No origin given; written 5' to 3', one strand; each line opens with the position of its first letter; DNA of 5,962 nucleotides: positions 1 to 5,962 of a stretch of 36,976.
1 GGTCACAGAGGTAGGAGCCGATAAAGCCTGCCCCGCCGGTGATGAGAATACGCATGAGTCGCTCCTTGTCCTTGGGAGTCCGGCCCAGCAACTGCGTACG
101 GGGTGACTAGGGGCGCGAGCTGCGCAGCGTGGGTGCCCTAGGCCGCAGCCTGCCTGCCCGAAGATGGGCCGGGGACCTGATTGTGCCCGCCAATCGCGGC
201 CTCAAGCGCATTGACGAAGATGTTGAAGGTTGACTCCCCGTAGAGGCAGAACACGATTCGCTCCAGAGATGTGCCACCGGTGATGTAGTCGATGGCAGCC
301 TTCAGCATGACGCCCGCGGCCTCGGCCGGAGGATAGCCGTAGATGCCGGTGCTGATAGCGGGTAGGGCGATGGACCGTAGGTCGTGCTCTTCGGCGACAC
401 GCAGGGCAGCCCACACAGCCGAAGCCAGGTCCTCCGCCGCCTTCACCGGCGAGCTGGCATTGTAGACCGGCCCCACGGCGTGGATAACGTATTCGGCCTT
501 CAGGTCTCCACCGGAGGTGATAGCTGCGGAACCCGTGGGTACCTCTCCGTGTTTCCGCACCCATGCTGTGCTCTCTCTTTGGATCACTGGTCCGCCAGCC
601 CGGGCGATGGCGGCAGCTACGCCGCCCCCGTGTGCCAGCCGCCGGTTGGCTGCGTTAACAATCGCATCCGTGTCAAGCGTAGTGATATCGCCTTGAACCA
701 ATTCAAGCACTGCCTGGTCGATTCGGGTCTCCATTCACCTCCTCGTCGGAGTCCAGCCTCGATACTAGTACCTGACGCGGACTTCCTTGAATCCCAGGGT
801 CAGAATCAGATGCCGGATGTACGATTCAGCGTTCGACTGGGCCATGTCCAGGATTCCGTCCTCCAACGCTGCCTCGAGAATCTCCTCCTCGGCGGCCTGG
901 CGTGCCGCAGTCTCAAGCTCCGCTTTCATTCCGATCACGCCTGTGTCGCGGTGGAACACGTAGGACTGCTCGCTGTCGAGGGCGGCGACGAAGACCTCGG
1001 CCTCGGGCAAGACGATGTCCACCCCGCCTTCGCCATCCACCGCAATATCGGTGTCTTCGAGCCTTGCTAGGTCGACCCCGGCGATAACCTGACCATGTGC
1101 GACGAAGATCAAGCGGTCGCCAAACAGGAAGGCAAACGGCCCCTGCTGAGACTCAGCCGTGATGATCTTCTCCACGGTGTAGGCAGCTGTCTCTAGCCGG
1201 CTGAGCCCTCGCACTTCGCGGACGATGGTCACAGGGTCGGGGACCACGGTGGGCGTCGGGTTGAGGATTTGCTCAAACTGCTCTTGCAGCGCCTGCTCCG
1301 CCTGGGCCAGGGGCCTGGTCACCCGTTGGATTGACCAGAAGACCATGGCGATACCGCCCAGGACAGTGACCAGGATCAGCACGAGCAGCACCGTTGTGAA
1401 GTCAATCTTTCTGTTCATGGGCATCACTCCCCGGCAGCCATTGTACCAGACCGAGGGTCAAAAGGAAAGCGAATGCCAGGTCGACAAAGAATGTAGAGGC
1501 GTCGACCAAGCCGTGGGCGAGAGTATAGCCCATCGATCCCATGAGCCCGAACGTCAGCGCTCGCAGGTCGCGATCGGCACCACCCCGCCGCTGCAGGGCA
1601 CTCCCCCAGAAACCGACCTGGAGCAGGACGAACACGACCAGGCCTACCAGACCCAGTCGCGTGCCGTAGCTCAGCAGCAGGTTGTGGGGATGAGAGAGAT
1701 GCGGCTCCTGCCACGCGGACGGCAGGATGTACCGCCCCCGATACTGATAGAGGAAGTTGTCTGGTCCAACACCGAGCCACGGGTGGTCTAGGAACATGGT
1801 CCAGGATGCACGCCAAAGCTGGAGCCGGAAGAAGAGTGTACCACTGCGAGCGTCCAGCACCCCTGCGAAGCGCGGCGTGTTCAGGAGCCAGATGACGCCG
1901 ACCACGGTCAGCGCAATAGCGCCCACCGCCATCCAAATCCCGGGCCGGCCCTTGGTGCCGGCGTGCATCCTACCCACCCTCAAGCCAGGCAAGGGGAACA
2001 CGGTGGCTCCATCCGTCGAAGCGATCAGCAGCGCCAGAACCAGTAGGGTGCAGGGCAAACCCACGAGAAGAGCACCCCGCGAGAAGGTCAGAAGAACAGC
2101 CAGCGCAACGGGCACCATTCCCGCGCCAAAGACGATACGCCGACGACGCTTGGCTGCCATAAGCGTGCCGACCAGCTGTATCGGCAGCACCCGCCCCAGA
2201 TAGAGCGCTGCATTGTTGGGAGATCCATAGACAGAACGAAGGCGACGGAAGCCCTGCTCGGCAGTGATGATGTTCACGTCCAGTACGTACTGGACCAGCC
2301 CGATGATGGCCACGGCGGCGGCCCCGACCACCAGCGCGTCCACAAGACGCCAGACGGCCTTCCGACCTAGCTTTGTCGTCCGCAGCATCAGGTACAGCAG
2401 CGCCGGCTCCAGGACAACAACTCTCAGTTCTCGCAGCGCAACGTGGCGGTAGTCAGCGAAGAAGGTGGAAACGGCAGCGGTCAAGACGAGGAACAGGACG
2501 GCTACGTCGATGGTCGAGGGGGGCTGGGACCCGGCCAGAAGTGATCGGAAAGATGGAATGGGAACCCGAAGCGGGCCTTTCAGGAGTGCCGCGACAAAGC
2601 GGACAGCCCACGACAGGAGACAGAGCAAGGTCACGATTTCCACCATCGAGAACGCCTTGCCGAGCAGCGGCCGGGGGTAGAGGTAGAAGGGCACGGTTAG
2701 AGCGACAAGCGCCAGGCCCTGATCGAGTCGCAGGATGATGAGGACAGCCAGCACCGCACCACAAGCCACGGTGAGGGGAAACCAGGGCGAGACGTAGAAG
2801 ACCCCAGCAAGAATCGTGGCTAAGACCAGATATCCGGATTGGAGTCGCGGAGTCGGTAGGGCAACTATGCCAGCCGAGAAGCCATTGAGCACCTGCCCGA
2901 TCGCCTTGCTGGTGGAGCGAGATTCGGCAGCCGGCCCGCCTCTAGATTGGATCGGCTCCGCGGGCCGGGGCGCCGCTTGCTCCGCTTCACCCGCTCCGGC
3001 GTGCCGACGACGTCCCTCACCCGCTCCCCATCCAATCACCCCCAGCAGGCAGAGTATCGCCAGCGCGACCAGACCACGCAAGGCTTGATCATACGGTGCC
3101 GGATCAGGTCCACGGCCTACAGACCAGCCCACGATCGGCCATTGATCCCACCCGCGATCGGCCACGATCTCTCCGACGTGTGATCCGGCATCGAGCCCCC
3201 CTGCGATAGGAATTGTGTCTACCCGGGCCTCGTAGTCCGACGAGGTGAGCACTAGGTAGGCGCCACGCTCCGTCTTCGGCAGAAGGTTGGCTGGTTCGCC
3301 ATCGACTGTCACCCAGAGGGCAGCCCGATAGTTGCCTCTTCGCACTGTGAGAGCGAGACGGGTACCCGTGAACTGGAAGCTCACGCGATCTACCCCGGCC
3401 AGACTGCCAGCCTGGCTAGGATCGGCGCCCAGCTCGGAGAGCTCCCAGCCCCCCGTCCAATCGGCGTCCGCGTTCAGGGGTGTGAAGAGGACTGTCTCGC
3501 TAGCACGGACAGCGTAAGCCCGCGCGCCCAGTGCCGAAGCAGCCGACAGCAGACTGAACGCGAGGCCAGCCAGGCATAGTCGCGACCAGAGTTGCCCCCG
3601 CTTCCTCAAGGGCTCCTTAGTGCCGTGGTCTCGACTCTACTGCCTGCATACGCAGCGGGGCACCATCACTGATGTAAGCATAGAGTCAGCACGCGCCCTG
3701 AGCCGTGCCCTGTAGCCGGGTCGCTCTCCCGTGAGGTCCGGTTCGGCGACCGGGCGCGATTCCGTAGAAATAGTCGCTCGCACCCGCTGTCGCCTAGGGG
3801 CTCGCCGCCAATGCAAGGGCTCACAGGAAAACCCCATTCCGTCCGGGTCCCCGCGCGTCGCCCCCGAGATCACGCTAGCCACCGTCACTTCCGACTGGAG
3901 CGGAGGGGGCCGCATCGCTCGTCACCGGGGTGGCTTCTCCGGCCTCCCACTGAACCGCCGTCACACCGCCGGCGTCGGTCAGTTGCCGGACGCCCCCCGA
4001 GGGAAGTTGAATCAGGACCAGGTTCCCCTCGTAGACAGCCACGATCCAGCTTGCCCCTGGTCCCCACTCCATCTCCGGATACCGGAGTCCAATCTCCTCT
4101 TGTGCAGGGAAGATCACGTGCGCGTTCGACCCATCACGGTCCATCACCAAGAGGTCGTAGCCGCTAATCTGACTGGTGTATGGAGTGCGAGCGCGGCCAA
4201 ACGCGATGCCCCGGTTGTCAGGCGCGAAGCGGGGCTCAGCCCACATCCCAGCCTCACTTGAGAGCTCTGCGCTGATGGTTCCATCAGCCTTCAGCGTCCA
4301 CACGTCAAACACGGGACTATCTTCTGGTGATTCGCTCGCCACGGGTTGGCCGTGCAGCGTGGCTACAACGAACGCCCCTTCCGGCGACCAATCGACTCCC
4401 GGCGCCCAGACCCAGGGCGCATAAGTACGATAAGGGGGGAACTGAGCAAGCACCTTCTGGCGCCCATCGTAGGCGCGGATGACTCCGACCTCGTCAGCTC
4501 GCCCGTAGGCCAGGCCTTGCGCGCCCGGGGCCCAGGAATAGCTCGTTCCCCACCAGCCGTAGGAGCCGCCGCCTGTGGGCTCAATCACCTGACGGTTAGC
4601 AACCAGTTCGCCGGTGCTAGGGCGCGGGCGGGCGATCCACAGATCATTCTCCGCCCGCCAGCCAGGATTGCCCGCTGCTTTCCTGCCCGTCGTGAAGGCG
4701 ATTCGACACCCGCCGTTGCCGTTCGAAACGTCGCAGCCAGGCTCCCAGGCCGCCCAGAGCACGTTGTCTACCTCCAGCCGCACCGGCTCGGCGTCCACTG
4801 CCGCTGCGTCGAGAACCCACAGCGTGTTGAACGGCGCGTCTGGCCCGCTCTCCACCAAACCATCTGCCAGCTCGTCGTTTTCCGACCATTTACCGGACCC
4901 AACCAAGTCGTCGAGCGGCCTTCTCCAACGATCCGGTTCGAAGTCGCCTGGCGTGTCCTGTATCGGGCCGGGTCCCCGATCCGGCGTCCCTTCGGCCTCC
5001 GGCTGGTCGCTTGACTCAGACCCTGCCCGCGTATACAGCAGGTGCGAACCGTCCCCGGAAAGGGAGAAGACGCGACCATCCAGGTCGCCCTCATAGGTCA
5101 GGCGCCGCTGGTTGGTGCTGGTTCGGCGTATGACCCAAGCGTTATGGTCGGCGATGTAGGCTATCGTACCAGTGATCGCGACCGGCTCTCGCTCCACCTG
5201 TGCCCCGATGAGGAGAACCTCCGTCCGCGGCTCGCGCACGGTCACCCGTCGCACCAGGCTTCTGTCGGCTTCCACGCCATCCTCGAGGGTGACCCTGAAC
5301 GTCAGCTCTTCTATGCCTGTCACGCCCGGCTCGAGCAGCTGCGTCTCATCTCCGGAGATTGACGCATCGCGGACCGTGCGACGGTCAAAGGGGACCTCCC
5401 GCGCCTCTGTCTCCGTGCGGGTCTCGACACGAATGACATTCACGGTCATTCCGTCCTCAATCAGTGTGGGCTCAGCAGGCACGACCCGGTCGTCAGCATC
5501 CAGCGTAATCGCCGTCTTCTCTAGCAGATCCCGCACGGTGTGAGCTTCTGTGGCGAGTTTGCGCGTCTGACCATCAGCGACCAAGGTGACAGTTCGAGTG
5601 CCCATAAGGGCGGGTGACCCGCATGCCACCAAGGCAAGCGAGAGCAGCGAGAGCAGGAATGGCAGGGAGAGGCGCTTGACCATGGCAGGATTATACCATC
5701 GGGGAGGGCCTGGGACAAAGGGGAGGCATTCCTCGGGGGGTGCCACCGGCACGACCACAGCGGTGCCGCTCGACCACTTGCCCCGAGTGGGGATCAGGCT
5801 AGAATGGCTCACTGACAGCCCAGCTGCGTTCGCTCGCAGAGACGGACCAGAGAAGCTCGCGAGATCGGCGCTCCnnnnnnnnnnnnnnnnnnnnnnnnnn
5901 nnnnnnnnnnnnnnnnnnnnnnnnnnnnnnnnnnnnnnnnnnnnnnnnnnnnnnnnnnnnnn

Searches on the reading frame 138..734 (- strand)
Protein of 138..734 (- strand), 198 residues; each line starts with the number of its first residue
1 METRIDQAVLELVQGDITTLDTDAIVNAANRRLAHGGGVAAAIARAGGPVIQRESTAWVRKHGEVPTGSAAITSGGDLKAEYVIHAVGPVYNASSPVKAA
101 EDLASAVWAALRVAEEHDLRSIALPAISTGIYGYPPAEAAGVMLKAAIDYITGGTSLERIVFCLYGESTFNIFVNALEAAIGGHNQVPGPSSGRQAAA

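Call 5: search_protein_families(library=pfam, proteins=[window:138-734:-], max_evalue=0.001)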
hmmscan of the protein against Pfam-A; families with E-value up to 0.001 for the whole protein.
window:138-734:- (198 aa): 1 family
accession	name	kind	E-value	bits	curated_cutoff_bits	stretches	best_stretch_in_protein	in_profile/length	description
PF01661.27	Macro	-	8.1e-42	142.3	22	1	26-143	1-118/118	Macro domain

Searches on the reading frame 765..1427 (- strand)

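Call 72: search_protein_families(library=pfam, proteins=[window:765-1427:-], max_evalue=0.001)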
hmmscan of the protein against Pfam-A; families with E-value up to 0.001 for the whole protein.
window:765-1427:- (220 aa): 1 family
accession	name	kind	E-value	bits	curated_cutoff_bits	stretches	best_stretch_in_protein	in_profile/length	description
PF14014.11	DUF4230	-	6.9e-33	114.3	27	1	71-218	2-148/148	Protein of unknown function (DUF4230)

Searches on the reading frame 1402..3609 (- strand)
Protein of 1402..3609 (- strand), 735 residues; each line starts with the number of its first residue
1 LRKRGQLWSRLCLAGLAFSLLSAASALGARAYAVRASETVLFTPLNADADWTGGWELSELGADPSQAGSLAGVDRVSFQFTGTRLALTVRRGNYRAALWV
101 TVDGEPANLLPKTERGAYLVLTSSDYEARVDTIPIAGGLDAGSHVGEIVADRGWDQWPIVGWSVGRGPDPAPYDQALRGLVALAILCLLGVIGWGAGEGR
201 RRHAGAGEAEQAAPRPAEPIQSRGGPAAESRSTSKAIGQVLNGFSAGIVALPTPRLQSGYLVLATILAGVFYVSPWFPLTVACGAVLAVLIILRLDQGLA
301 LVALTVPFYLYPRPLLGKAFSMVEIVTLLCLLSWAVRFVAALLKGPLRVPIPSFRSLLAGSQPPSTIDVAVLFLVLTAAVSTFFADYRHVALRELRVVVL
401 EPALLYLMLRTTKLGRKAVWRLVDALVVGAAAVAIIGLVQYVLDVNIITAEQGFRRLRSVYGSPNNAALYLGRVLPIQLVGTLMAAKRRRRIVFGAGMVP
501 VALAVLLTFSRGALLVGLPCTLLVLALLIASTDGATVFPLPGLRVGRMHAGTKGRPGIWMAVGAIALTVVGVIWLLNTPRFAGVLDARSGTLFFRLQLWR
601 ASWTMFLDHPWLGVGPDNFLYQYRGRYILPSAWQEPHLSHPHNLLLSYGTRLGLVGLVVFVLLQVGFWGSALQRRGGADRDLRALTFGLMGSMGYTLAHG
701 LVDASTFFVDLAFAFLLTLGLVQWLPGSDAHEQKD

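Call 5: search_protein_families(library=pfam, proteins=[window:1402-3609:-], max_evalue=0.001)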
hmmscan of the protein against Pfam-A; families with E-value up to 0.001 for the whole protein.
window:1402-3609:- (735 aa): 1 family
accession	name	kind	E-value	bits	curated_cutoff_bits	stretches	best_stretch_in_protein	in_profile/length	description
PF04932.20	Wzy_C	-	1.6e-17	64.2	31.7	1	497-661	2-149/149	O-Antigen ligase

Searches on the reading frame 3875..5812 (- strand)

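Call 5: search_protein_families(library=pfam, proteins=[window:3875-5812:-], max_evalue=0.001)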
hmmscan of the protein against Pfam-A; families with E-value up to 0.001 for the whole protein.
window:3875-5812:- (645 aa): 2 families
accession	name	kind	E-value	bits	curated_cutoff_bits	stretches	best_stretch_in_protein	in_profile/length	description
PF07501.17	G5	-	3e-15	56.6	23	1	131-204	1-74/75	G5 domain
PF03990.20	DUF348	-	4.2e-11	42.8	24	1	75-113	1-39/41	G5-linked-Ubiquitin-like domain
